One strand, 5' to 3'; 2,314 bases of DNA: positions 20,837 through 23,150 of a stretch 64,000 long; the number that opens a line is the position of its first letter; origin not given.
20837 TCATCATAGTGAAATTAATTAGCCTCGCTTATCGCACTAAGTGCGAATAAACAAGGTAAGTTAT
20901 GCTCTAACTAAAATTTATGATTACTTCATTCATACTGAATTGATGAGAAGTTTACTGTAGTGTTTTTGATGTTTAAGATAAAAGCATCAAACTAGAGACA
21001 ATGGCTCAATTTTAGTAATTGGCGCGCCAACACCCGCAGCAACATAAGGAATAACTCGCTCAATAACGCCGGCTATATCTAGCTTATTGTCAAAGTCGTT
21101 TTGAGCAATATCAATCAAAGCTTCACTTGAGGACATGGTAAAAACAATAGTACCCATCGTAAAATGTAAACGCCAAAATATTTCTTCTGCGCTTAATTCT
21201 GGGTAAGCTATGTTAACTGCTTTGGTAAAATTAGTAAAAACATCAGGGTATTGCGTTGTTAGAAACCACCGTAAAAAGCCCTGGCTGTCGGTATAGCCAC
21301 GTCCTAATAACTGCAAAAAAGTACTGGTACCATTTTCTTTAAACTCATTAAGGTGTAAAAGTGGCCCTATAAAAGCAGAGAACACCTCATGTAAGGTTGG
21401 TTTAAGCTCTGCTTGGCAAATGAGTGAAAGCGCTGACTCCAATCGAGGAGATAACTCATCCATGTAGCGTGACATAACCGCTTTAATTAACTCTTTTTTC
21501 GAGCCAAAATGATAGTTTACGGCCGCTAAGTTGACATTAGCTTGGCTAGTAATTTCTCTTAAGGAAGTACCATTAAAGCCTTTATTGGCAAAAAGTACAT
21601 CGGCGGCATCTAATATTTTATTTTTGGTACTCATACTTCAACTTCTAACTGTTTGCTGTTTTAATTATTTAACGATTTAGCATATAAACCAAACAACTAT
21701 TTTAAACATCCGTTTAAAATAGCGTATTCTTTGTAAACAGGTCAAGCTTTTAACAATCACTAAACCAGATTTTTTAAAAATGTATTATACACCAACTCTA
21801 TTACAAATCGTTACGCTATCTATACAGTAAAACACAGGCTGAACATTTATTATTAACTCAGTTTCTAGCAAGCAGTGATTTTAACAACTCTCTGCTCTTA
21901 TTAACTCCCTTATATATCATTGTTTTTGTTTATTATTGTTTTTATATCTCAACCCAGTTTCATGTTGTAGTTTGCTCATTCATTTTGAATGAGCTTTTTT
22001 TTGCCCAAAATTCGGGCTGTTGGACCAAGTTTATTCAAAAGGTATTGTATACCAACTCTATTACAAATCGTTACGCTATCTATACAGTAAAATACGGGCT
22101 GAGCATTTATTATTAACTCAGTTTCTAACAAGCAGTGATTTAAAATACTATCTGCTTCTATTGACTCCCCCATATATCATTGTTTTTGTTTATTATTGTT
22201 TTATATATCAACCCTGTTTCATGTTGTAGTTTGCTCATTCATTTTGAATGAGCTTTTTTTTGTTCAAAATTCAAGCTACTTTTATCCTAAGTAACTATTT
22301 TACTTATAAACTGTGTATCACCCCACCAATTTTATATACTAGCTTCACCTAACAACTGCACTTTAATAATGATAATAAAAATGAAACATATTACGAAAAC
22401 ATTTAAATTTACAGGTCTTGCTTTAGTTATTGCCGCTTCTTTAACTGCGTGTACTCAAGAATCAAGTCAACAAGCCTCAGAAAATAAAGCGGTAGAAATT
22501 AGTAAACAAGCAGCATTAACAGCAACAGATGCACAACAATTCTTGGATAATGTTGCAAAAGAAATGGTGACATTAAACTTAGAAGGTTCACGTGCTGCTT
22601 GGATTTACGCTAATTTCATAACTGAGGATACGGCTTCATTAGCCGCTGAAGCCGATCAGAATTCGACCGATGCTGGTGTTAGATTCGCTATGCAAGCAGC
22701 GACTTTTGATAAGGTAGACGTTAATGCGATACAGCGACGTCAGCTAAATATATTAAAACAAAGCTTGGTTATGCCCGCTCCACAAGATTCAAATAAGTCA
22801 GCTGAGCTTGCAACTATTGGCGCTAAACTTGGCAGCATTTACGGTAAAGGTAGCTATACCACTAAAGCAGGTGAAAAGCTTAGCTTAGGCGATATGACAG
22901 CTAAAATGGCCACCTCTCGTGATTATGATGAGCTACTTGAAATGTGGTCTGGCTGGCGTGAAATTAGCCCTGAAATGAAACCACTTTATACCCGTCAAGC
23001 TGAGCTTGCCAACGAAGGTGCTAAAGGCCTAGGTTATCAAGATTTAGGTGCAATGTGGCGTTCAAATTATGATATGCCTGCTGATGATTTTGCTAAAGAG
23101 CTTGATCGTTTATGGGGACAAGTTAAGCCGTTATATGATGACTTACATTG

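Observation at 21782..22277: Tandem pair of complete promoter-to-terminator non-coding units: candidate duplicated sRNA with a U/G-rich seed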

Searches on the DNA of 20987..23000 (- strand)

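Call 4: search_rna_families(source=window, start=21000, end=23000, threshold=evalue, max_evalue=10, show_alignments=3)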
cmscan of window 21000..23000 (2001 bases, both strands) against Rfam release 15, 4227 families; matches with E-value up to 10: 3.
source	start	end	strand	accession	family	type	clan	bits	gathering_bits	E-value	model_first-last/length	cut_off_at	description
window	22226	22282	-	RF02427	SpF10_sRNA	Gene; sRNA;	-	19.9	60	1.4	1-57/57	no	Streptococcus sRNA SpF10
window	22198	22257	+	RF00078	MicA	Gene; sRNA;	-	18.8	41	8.2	1-75/75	no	MicA sRNA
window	22243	22273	-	RF02925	6A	Gene; sRNA;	-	18.6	41.2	3.4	1-52/52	no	6A RNA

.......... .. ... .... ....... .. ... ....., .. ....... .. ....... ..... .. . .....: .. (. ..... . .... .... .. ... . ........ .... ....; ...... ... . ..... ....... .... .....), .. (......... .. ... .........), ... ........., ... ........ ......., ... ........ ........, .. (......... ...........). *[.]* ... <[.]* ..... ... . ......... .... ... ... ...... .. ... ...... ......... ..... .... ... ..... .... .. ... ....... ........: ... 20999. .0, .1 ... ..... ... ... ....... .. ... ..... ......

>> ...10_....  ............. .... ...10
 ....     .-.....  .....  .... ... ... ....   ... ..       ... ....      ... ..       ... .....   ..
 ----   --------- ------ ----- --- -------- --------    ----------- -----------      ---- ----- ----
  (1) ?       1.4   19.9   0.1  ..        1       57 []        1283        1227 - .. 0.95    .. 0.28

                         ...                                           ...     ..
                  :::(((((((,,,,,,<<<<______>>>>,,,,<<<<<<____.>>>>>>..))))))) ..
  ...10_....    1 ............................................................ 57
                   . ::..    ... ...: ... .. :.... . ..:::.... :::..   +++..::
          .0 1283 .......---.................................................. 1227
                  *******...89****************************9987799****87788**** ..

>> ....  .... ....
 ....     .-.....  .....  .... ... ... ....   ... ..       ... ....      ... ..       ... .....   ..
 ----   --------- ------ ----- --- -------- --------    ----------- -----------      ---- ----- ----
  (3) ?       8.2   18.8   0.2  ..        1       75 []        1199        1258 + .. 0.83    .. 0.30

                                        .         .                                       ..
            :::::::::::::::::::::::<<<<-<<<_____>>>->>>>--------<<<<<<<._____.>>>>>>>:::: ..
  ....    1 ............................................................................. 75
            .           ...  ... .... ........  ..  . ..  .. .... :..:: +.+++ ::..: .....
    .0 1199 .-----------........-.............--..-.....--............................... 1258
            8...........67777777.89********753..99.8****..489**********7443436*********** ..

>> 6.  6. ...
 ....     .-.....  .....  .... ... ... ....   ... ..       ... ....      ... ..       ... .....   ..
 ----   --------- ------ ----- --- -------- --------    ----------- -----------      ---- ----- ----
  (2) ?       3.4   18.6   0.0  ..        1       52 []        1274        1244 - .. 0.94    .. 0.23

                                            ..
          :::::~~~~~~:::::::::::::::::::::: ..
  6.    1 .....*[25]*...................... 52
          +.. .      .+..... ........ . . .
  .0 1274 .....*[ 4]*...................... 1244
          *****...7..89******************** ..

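Call 32: search_rna_families(sources=[L024, L027, L046, L049, L051, L061, L068, L016], threshold=evalue, max_evalue=1, show_alignments=3)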
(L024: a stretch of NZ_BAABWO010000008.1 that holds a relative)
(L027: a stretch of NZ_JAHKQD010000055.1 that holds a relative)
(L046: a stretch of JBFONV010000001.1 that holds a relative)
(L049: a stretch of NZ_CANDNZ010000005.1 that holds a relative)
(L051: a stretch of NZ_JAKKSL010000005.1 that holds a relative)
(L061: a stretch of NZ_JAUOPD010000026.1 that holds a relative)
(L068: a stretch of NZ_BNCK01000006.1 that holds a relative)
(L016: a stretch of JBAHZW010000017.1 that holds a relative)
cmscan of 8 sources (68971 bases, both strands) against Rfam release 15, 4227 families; matches with E-value up to 1: 6.
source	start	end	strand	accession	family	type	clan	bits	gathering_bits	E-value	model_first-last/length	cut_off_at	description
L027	1402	1478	+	RF02844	RefA9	Gene; antisense;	-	31.3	49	0.86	1-64/64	no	Enterococcus sRNA A9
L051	6858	6938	+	RF02059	STnc50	Gene; sRNA;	-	30.6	55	0.38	1-84/84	no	Salmonella enterica sRNA STnc40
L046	8061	8129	-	RF02057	STnc40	Gene; sRNA;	-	29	45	0.64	1-70/70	no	Salmonella enterica sRNA STnc40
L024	5274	5320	-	RF02386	sau-19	Gene; sRNA;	-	28.9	80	0.36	1-75/75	no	Staphylococcus sRNA sau-19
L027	5211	5269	-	RF02386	sau-19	Gene; sRNA;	-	27.8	80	0.67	1-75/75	no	Staphylococcus sRNA sau-19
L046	8059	8163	-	RF01408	sraL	Gene; sRNA;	-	26.6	39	0.075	1-142/142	no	sraL Hfq binding RNA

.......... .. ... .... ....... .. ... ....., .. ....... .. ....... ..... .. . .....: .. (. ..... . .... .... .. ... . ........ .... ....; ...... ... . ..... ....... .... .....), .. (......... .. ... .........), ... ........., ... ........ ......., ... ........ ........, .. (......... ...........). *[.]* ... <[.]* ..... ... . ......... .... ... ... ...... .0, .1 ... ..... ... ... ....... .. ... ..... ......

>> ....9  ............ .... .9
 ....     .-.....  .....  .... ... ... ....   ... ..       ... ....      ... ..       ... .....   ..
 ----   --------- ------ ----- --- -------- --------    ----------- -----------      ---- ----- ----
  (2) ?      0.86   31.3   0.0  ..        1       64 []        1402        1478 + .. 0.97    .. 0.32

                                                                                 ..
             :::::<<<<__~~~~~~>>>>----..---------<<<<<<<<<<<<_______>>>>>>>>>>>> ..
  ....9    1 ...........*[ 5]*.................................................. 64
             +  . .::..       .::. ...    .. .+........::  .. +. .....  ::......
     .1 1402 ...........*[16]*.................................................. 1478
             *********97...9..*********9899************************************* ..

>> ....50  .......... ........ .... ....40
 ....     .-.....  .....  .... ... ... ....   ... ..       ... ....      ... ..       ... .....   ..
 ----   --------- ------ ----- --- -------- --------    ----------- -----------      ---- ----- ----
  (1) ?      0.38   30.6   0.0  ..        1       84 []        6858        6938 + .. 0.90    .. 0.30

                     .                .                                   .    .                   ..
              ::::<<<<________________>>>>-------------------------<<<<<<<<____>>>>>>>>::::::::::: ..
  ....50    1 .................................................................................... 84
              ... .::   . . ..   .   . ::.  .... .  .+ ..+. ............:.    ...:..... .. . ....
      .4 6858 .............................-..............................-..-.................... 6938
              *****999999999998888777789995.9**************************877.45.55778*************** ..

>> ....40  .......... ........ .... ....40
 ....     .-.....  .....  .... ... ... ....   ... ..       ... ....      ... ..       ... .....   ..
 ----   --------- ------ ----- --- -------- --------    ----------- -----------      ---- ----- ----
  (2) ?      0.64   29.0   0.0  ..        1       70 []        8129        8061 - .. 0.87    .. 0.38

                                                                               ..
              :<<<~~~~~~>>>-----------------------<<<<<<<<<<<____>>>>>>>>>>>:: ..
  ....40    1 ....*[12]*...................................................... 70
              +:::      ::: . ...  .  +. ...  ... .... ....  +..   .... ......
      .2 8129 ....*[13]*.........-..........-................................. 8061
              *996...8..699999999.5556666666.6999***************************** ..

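Call 53: search_rna_families(sources=[L081, L082, L083], threshold=evalue, max_evalue=0.1, show_alignments=3)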
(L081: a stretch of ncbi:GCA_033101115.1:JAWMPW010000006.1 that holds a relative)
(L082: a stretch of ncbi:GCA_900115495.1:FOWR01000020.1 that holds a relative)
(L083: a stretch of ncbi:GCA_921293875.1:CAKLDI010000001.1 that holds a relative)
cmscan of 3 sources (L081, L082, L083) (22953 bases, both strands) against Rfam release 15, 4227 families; matches with E-value up to 0.1: 3.
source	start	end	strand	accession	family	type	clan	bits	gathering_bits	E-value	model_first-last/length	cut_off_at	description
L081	3218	3347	-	RF01456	VrrA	Gene; antisense;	-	42.4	50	0.00036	1-140/140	no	Vibrio regulatory RNA of OmpA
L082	2786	2920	-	RF01456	VrrA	Gene; antisense;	-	37.4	50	0.0042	1-140/140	no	Vibrio regulatory RNA of OmpA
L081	3091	3212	+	RF00557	L10_leader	Cis-reg; leader;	-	31.7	44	0.095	1-138/138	no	Ribosomal protein L10 leader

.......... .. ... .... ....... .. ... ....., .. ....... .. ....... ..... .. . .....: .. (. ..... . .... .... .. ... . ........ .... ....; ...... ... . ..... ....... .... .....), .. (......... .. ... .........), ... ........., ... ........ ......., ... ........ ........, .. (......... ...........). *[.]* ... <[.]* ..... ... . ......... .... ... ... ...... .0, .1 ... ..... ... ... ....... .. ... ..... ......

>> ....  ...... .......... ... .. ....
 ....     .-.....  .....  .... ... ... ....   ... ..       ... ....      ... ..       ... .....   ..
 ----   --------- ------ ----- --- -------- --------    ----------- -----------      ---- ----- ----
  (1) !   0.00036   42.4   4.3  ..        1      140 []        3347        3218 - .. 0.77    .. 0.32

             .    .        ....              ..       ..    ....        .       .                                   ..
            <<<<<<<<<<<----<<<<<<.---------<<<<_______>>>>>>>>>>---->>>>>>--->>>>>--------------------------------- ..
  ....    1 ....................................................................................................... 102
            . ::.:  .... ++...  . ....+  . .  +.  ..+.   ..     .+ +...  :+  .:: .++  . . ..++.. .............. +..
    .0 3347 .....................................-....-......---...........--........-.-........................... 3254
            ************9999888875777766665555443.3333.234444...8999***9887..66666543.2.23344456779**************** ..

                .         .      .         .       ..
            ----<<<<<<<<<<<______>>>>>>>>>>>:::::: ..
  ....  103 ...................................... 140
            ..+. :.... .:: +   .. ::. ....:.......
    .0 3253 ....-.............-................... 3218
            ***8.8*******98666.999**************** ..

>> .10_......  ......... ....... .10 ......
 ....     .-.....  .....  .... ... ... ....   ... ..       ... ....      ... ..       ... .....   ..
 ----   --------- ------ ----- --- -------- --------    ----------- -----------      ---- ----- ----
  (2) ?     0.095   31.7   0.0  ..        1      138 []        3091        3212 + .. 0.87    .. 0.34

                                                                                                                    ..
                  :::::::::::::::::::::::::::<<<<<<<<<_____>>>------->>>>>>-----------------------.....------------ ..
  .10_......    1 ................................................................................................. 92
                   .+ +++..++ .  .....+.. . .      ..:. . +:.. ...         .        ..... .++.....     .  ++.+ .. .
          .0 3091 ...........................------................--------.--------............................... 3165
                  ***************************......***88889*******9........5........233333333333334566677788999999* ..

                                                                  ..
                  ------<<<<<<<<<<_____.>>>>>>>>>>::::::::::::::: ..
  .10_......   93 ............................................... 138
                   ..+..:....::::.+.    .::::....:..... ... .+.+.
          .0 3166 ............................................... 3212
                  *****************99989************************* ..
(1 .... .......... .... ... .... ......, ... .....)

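Call 59: search_rna_families(sources=[L073, L062, L064, L065, L025, L017, L044, L041], threshold=evalue, max_evalue=10, show_alignments=4)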
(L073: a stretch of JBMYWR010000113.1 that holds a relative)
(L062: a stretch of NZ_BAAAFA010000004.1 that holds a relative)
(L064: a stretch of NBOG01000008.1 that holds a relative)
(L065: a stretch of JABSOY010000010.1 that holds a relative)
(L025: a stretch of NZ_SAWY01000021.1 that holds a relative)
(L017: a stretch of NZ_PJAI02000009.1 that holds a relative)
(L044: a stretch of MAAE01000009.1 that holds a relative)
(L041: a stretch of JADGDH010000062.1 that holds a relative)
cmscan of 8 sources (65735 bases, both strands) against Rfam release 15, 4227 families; matches with E-value up to 10: 25.
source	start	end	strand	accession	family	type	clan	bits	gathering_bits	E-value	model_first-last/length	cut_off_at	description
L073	3092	3165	+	RF00005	tRNA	Gene; tRNA;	CL00001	57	29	1.2e-09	1-71/71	no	tRNA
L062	5299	5365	-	RF01859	Phe_leader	Cis-reg; leader;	-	33.1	55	0.12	1-125/125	no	Phenylalanine leader peptide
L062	1466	1523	+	RF02844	RefA9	Gene; antisense;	-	32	49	0.58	1-64/64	no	Enterococcus sRNA A9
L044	3623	3710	-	RF00515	PyrR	Cis-reg;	-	31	54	2.7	1-115/115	no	PyrR binding site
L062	1422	1524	+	RF04178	BTnc005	Gene; sRNA;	-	30.9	174.8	0.0041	1-205/205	no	Bacteroides sRNA BTnc005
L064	1447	1558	+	RF04312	trpB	Cis-reg;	-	30.1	59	3.8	1-107/107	no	trpB ncRNA motif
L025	5306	5424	-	RF01859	Phe_leader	Cis-reg; leader;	-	27.7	55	2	1-125/125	no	Phenylalanine leader peptide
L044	5252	5304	-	RF02386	sau-19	Gene; sRNA;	-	27.2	80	0.93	1-75/75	no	Staphylococcus sRNA sau-19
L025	4674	4772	-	RF02029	sraA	Gene; sRNA;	-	27.1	56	5.9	1-95/95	no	sraA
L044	1372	1438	-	RF00506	Thr_leader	Cis-reg; leader;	-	25.9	55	1.3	1-118/118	no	Threonine operon leader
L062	5246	5355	-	RF01770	rimP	Cis-reg; leader;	-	25.2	47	8.7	1-102/102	no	Gammaprotebacteria rimP leader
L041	5205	5254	-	RF02386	sau-19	Gene; sRNA;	-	25.1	80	3.4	1-75/75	no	Staphylococcus sRNA sau-19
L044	3625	3682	-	RF02278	Betaproteobacteria_toxic_sRNA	Gene; sRNA;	-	25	50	0.89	1-64/64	no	Betaproteobacteria toxic small RNA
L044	7725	7818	-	RF01808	MicX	Gene; sRNA;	-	24.7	75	0.27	1-194/194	no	MicX Vibrio cholerae sRNA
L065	5926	5994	+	RF00103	mir-1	Gene; miRNA;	-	24.2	45.6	1.5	1-79/79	no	mir-1 microRNA precursor family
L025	4642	4709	+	RF02057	STnc40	Gene; sRNA;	-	24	45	9.4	1-70/70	no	Salmonella enterica sRNA STnc40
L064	1517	1561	-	RF02438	SpF51_sRNA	Gene; sRNA;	-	23.7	50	6.5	1-45/45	no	Streptococcus sRNA SpF51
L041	3548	3597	-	RF02278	Betaproteobacteria_toxic_sRNA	Gene; sRNA;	-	23.7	50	1.9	1-64/64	no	Betaproteobacteria toxic small RNA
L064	7232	7362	+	RF02529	SSRC8_1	Gene; sRNA;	-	22.8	80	9.3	1-150/150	no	Streptococcus sRNA SSRC8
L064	1515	1572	-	RF00506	Thr_leader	Cis-reg; leader;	-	22.5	55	8.2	1-118/118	no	Threonine operon leader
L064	1494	1599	-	RF00015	U4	Gene; snRNA; splicing;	CL00007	22.1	46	0.81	1-138/138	no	U4 spliceosomal RNA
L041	8386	8452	+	RF01489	sbrA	Gene; sRNA;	-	21.2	45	8.1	1-71/71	no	Listeria sRNA sbrA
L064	5998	6061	-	RF03139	S4-Bacteroidia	Cis-reg; leader;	CL00119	20.4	34.7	8.8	1-34/34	no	S4-Bacteroidia ribosomal protein leader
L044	8397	8494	-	RF00081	ArcZ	Gene; sRNA;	-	19.7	66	9.4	1-106/106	no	ArcZ RNA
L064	1470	1553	+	RF02377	SurA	Gene; sRNA;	-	18.4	100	1.2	1-279/279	no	SurA sRNA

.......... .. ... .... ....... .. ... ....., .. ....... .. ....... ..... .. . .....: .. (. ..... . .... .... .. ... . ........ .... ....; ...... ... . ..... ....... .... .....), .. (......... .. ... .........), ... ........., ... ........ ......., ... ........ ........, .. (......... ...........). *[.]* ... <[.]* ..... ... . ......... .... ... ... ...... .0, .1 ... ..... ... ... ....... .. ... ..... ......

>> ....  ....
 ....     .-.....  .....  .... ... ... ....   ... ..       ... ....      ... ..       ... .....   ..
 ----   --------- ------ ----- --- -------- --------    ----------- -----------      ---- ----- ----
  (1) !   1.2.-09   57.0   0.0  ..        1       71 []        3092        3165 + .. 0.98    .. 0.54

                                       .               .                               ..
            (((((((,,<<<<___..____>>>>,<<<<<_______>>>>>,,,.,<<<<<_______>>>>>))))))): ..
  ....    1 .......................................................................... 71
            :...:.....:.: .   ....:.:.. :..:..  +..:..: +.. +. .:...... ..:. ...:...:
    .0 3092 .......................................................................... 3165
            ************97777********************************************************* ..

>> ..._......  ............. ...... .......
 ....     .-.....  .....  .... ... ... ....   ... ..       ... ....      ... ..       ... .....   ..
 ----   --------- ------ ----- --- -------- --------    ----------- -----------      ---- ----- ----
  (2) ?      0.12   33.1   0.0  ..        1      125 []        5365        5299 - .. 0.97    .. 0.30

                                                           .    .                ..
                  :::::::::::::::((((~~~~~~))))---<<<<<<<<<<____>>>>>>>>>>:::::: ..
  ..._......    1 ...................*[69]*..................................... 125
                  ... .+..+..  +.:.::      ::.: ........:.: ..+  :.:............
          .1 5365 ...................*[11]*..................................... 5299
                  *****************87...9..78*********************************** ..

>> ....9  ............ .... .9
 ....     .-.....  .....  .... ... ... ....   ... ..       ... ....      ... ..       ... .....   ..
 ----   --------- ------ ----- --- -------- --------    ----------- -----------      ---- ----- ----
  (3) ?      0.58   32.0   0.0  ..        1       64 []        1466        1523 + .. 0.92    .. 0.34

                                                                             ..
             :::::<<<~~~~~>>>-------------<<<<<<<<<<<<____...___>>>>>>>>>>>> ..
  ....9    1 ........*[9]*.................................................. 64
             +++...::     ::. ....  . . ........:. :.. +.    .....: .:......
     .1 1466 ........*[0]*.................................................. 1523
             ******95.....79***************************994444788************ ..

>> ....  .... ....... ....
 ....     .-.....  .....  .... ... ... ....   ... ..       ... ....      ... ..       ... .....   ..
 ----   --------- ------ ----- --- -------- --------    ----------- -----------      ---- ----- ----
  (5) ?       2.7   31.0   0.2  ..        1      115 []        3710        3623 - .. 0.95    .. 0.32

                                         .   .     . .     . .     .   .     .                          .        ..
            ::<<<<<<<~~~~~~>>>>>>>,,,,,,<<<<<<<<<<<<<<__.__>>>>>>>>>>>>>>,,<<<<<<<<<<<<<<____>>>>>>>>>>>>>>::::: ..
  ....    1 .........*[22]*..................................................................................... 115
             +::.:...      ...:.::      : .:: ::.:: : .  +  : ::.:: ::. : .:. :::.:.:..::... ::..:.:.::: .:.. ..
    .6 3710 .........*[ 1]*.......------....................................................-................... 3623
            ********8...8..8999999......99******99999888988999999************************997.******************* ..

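Call 83: build_rna_model(alignment_id=A4, structure=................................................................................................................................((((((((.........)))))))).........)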
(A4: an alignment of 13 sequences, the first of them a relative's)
Model R1 built from alignment A4 (13 sequences, 162 columns); structure: as given.
model positions 125; base pairs 8; branch points 0; effective number of sequences 3.84; information 0.59 bits per position. Calibrated on 0.2 Mb of random sequence (short: E-values are rough).
structure used (alignment columns):
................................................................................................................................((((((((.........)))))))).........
